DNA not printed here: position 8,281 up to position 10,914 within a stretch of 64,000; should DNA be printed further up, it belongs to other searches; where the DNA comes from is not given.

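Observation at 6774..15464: Three tandem, divergent, full-length class II (B12-dependent) ribonucleotide reductases in one NrdR-headed array with a B12 adenosyltransferase, Maf and MazG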

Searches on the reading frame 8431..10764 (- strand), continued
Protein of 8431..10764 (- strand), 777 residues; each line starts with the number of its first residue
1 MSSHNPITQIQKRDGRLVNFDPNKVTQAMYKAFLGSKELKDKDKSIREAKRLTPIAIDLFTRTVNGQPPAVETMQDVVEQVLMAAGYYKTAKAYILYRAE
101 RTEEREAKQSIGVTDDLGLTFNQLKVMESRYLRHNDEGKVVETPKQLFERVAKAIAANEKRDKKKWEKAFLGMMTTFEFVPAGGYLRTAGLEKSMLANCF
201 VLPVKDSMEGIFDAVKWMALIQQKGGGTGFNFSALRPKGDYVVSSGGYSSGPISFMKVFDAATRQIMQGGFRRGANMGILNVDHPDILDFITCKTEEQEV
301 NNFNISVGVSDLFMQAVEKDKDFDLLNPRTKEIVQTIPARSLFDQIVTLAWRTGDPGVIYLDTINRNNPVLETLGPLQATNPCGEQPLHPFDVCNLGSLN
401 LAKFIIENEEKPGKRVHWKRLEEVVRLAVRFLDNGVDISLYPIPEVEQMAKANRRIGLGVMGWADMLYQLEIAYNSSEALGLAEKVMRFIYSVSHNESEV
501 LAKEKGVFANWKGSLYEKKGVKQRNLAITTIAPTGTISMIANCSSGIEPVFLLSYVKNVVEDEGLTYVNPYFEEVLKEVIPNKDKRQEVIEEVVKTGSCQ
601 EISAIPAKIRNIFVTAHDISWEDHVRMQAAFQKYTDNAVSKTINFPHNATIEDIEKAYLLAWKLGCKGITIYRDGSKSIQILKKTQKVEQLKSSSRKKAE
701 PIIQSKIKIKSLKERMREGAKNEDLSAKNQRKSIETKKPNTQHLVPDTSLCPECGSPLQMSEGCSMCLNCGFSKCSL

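Call 34: find_homologous_proteins(query=window:8431-10764:-, max_evalue=1e-50)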
Query window:8431-10764:- (777 aa): 8000 proteins with E <= 1e-50 among 8000 candidates; the best 120 are listed.
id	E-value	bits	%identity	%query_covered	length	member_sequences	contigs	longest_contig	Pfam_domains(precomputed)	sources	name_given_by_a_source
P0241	0.0e+0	1746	99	99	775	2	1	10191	PF02867.21,PF00317.27,PF03477.22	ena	-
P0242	0.0e+0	1418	79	100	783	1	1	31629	PF02867.21,PF00317.27,PF03477.22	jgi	jgi:ribonucleoside-diphosphate reductase alpha chain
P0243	0.0e+0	1305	74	99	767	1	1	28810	PF02867.21,PF00317.27,PF03477.22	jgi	jgi:ribonucleoside-diphosphate reductase alpha chain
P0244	0.0e+0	1300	72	99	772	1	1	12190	PF02867.21,PF00317.27,PF03477.22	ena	-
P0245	0.0e+0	1279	73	99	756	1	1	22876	PF02867.21,PF00317.27,PF03477.22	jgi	jgi:ribonucleoside-diphosphate reductase alpha chain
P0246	0.0e+0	1266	71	99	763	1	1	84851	PF02867.21,PF00317.27,PF03477.22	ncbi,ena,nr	ncbi:adenosylcobalamin-dependent ribonucleoside-diphosphate reductase [Candidatus Beckwithbacteria b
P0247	0.0e+0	1248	69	99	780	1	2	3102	PF02867.21,PF00317.27,PF03477.22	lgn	-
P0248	0.0e+0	1247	71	99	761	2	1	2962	PF02867.21,PF00317.27,PF03477.22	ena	-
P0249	0.0e+0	1243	69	99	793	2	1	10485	PF02867.21,PF00317.27,PF03477.22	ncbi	-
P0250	0.0e+0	1237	69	99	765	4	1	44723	PF02867.21,PF00317.27,PF03477.22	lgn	-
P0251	0.0e+0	1232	68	99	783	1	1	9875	PF02867.21,PF00317.27,PF03477.22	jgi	-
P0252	0.0e+0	1229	74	49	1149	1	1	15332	PF02867.21,PF00317.27,PF03477.22,PF14528.12,PF14890.12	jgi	jgi:ribonucleoside-diphosphate reductase alpha chain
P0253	0.0e+0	1223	73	48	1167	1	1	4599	PF02867.21,PF00317.27,PF03477.22,PF14528.12,PF14890.12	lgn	-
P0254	0.0e+0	1211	68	99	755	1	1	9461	PF02867.21,PF00317.27,PF03477.22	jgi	jgi:ribonucleoside-diphosphate reductase alpha chain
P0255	0.0e+0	1208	69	99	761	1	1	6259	PF02867.21,PF00317.27,PF03477.22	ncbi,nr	ncbi:adenosylcobalamin-dependent ribonucleoside-diphosphate reductase [Candidatus Beckwithbacteria b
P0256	0.0e+0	1207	67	99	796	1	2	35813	PF02867.21,PF00317.27,PF03477.22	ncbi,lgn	-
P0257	0.0e+0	1205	68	99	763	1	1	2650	PF02867.21,PF00317.27,PF03477.22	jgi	jgi:ribonucleoside-diphosphate reductase alpha chain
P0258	0.0e+0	1201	68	99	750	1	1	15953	PF02867.21,PF00317.27,PF03477.22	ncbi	-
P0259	0.0e+0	1200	66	99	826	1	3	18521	PF02867.21,PF00317.27,PF03477.22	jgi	-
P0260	0.0e+0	1200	67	99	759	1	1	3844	PF02867.21,PF00317.27,PF03477.22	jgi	jgi:ribonucleoside-diphosphate reductase alpha chain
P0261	0.0e+0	1194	67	99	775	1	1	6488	PF02867.21,PF00317.27,PF03477.22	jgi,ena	-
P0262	0.0e+0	1192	66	99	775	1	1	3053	PF02867.21,PF00317.27,PF03477.22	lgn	-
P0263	0.0e+0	1177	66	99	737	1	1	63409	PF02867.21,PF00317.27,PF03477.22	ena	-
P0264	0.0e+0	1177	67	96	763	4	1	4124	PF02867.21,PF00317.27,PF03477.22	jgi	-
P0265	0.0e+0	1139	61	99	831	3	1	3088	PF02867.21,PF00317.27,PF03477.22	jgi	jgi:ribonucleoside-diphosphate reductase alpha chain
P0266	0.0e+0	1138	73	49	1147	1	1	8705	PF02867.21,PF00317.27,PF03477.22,PF14528.12,PF14890.12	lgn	-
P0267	0.0e+0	1130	64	99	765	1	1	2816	PF02867.21,PF00317.27,PF03477.22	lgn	-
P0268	0.0e+0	1119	63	99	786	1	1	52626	PF02867.21,PF00317.27,PF03477.22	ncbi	-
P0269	0.0e+0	1100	62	99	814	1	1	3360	PF02867.21,PF00317.27,PF03477.22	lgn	-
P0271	0.0e+0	1047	61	99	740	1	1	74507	PF02867.21,PF00317.27,PF03477.22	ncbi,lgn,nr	ncbi:MAG: adenosylcobalamin-dependent ribonucleoside-diphosphate reductase [Candidatus Beckwithbacte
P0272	0.0e+0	1031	61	99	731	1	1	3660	PF02867.21,PF00317.27,PF03477.22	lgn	-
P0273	0.0e+0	1028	60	99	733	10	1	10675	PF02867.21,PF00317.27,PF03477.22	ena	-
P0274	0.0e+0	1025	59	99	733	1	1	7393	PF02867.21,PF00317.27,PF03477.22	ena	-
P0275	0.0e+0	1025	59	99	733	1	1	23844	PF02867.21,PF00317.27,PF03477.22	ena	-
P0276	0.0e+0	1025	60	99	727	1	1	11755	PF02867.21,PF00317.27,PF03477.22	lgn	-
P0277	0.0e+0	1025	61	99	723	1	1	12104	PF02867.21,PF00317.27,PF03477.22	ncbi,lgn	-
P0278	0.0e+0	1024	61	99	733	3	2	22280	PF02867.21,PF00317.27,PF03477.22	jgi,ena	-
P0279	0.0e+0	1024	60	99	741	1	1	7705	PF02867.21,PF00317.27,PF03477.22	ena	-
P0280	0.0e+0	1021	61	99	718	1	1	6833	PF02867.21,PF00317.27,PF03477.22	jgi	jgi:ribonucleoside-diphosphate reductase alpha chain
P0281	0.0e+0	1020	59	99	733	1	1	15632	PF02867.21,PF00317.27,PF03477.22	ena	-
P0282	0.0e+0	1020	61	99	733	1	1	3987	PF02867.21,PF00317.27,PF03477.22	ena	-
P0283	0.0e+0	1019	60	99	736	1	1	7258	PF02867.21,PF00317.27,PF03477.22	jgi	-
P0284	0.0e+0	1017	59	99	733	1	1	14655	PF02867.21,PF00317.27,PF03477.22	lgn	-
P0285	0.0e+0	1017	59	99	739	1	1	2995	PF02867.21,PF00317.27,PF03477.22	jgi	-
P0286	0.0e+0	1017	59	99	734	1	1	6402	PF02867.21,PF00317.27,PF03477.22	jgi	-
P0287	0.0e+0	1013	61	99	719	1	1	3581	PF02867.21,PF00317.27,PF03477.22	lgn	-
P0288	0.0e+0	1012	59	99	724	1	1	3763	PF02867.21,PF00317.27,PF03477.22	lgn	-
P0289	0.0e+0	1010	60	100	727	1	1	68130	PF02867.21,PF00317.27,PF03477.22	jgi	jgi:ribonucleoside-diphosphate reductase alpha chain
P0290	3.3e-298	1009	59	99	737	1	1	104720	PF02867.21,PF00317.27,PF03477.22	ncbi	ncbi:MAG: adenosylcobalamin-dependent ribonucleoside-diphosphate reductase [Candidatus Beckwithbacte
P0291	3.4e-298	1009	60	99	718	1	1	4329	PF02867.21,PF00317.27,PF03477.22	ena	-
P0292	4.1e-298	1009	58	99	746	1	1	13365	PF02867.21,PF00317.27,PF03477.22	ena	-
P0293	8.2e-298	1008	61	99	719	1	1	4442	PF02867.21,PF00317.27,PF03477.22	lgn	-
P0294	8.6e-298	1008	58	99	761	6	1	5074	PF02867.21,PF00317.27,PF03477.22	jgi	-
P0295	8.7e-298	1008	60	99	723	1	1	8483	PF02867.21,PF00317.27,PF03477.22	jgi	jgi:ribonucleoside-diphosphate reductase alpha chain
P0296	1.7e-297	1007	60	99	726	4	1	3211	PF02867.21,PF00317.27,PF03477.22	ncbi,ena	ncbi:MAG: adenosylcobalamin-dependent ribonucleoside-diphosphate reductase [Patescibacteria group ba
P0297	3.7e-297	1006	59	99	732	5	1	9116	PF02867.21,PF00317.27,PF03477.22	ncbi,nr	ncbi:MAG: adenosylcobalamin-dependent ribonucleoside-diphosphate reductase [Candidatus Beckwithbacte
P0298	4.7e-297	1005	59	99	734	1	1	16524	PF02867.21,PF00317.27,PF03477.22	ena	-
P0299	4.7e-297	1005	60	99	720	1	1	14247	PF02867.21,PF00317.27,PF03477.22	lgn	-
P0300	8.1e-297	1005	59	99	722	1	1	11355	PF02867.21,PF00317.27,PF03477.22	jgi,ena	-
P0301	1.5e-296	1004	59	99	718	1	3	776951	PF02867.21,PF00317.27,PF03477.22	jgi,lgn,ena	-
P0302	2.1e-296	1003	59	99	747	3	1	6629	PF02867.21,PF00317.27,PF03477.22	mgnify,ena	mgnify:CR=1 FL=1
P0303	3.4e-296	1002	58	99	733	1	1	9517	PF02867.21,PF00317.27,PF03477.22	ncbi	-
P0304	1.1e-295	1001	58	99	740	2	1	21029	PF02867.21,PF00317.27,PF03477.22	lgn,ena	-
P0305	7.8e-295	998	60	99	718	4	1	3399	PF02867.21,PF00317.27,PF03477.22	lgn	-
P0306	9.3e-295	998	58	99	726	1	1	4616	PF02867.21,PF00317.27,PF03477.22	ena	-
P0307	2.4e-294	996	59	99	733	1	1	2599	PF02867.21,PF00317.27,PF03477.22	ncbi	-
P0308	2.3e-293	993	59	99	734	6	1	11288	PF02867.21,PF00317.27,PF03477.22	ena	-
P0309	6.0e-293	992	58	99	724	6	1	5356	PF02867.21,PF00317.27,PF03477.22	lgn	-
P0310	3.5e-292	989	63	71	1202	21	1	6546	PF05204.20,PF02867.21,PF09062.16,PF00317.27,PF03477.22,PF14528.12,PF14890.12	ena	-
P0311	5.1e-292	989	58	99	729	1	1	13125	PF02867.21,PF00317.27,PF03477.22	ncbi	-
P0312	1.2e-291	987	59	99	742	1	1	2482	PF02867.21,PF00317.27,PF03477.22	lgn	-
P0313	1.6e-291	987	59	99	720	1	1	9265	PF02867.21,PF00317.27,PF03477.22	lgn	-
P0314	4.3e-291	986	58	99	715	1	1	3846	PF02867.21,PF00317.27,PF03477.22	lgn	-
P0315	1.8e-290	984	58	99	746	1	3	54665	PF02867.21,PF00317.27,PF03477.22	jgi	-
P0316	3.8e-290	982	59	71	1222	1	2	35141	PF05204.20,PF02867.21,PF09062.16,PF00317.27,PF03477.22,PF14528.12,PF14890.12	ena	-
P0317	4.2e-289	979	57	99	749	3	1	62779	PF02867.21,PF00317.27,PF03477.22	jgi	jgi:ribonucleoside-diphosphate reductase alpha chain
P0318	4.4e-289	979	59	99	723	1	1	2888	PF02867.21,PF00317.27,PF03477.22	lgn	-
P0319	1.2e-288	977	58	99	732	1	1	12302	PF02867.21,PF00317.27,PF03477.22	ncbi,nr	ncbi:MAG: adenosylcobalamin-dependent ribonucleoside-diphosphate reductase [Patescibacteria group ba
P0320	1.4e-288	977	59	99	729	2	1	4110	PF02867.21,PF00317.27,PF03477.22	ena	-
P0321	3.3e-288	976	58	99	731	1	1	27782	PF02867.21,PF00317.27,PF03477.22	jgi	jgi:ribonucleoside-diphosphate reductase alpha chain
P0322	1.3e-286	971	58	99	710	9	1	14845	PF02867.21,PF00317.27,PF03477.22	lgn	-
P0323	3.7e-286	969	57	99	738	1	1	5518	PF02867.21,PF00317.27,PF03477.22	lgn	-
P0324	2.8e-285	966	58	99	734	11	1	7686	PF02867.21,PF00317.27,PF03477.22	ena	-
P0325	4.0e-285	966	56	99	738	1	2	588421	PF02867.21,PF00317.27,PF03477.22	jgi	jgi:ribonucleoside-diphosphate reductase alpha chain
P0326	5.5e-284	962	56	99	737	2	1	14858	PF02867.21,PF00317.27,PF03477.22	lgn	-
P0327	3.2e-283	960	57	99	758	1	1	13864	PF02867.21,PF00317.27,PF03477.22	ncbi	-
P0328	6.5e-283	959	58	99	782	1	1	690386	PF02867.21,PF00317.27,PF03477.22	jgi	jgi:ribonucleoside-diphosphate reductase alpha chain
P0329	7.5e-283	958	57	99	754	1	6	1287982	PF02867.21,PF00317.27,PF03477.22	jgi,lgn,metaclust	metaclust:\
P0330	1.5e-282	957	55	99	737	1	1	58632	PF02867.21,PF00317.27,PF03477.22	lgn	-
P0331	1.1e-281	954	61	71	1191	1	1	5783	PF05204.20,PF02867.21,PF09062.16,PF00317.27,PF03477.22,PF14528.12,PF14890.12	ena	-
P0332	7.8e-281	952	56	100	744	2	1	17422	PF02867.21,PF00317.27,PF03477.22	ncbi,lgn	-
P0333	1.1e-280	951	55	99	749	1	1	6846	PF02867.21,PF00317.27,PF03477.22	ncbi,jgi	-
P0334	1.1e-280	951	57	99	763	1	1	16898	PF02867.21,PF00317.27,PF03477.22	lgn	-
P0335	4.5e-280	949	57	98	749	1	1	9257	PF02867.21,PF00317.27,PF03477.22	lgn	-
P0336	1.5e-279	947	56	99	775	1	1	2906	PF02867.21,PF00317.27,PF03477.22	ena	-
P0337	2.0e-279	947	57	99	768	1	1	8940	PF02867.21,PF00317.27,PF03477.22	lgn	-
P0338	3.4e-279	946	57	100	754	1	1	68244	PF02867.21,PF00317.27,PF03477.22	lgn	-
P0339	9.2e-279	945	55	99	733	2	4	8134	PF02867.21,PF00317.27,PF03477.22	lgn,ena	-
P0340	6.0e-278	942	56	100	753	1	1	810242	PF02867.21,PF00317.27,PF03477.22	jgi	-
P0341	7.4e-278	942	55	99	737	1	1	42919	PF02867.21,PF00317.27,PF03477.22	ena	-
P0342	9.3e-277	938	57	99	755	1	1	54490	PF02867.21,PF00317.27,PF03477.22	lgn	-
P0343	1.9e-276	937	57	99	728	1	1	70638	PF02867.21,PF00317.27,PF03477.22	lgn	-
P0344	2.0e-276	937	56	99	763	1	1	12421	PF02867.21,PF00317.27,PF03477.22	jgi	jgi:ribonucleoside-diphosphate reductase alpha chain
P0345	3.4e-276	936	57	100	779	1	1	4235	PF02867.21,PF00317.27,PF03477.22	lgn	-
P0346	6.4e-276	935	57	99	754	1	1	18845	PF02867.21,PF00317.27,PF03477.22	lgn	-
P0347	2.0e-275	934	57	98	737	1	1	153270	PF02867.21,PF00317.27,PF03477.22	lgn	-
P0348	3.6e-275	933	54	99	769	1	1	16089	PF02867.21,PF00317.27,PF03477.22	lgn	-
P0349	3.6e-275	933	57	99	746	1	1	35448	PF02867.21,PF00317.27,PF03477.22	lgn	-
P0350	5.8e-275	932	55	99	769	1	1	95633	PF02867.21,PF00317.27,PF03477.22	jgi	jgi:ribonucleoside-diphosphate reductase alpha chain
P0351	1.3e-274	931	57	98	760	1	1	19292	PF02867.21,PF00317.27,PF03477.22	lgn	-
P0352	2.1e-274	930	56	98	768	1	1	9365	PF02867.21,PF00317.27,PF03477.22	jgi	jgi:ribonucleoside-diphosphate reductase alpha chain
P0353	7.7e-274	929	55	100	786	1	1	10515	PF02867.21,PF00317.27,PF03477.22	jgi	jgi:ribonucleoside-diphosphate reductase alpha chain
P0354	1.8e-273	927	56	99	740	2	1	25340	PF02867.21,PF00317.27,PF03477.22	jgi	-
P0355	3.5e-273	926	57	99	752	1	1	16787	PF02867.21,PF00317.27,PF03477.22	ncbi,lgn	-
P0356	5.0e-273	926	55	100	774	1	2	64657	PF02867.21,PF00317.27,PF03477.22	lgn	-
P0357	1.1e-272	925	56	99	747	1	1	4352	PF02867.21,PF00317.27,PF03477.22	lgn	-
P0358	1.5e-272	924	58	99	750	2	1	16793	PF02867.21,PF00317.27,PF03477.22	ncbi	-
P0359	1.9e-272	924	57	99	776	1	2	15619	PF02867.21,PF00317.27,PF03477.22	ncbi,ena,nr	ncbi:MAG TPA: adenosylcobalamin-dependent ribonucleoside-diphosphate reductase [Patescibacteria grou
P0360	5.3e-272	922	57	99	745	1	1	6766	PF02867.21,PF00317.27,PF03477.22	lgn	-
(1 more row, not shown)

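Call 48: find_encoding_contigs(protein=P0301, flank=10000, max_places=1)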
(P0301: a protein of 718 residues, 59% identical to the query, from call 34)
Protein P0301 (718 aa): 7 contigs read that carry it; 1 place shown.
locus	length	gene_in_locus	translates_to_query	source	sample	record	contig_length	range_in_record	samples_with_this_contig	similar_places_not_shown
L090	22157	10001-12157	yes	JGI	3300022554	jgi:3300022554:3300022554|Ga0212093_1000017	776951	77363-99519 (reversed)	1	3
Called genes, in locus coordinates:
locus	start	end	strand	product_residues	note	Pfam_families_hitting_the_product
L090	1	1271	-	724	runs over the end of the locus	PF00912:Transgly, PF00905:Transpeptidase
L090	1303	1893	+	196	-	PF02224:Cytidylate_kin (weak), PF13189:Cytidylate_kin2, PF13238:AAA_18, PF13207:AAA_17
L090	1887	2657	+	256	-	PF18915:DUF5667, PF14478:DUF4430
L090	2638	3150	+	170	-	PF20221:DUF6580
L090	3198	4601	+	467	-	-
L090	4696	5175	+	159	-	PF22811:Zn_ribbon_NrdR, PF03477:ATP-cone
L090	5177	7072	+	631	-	PF00317:Ribonuc_red_lgN, PF02867:Ribonuc_red_lgC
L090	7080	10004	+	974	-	PF00317:Ribonuc_red_lgN, PF02867:Ribonuc_red_lgC, PF14890:Intein_splicing, PF14528:LAGLIDADG_3, PF02867:Ribonuc_red_lgC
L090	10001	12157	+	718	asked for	PF03477:ATP-cone, PF00317:Ribonuc_red_lgN, PF02867:Ribonuc_red_lgC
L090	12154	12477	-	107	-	-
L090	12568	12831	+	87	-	-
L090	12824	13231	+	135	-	PF01850:PIN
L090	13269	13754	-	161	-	-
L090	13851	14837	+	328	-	PF08220:HTH_DeoR (faint), PF08279:HTH_11 (weak), PF13412:HTH_24 (faint)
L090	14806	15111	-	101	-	-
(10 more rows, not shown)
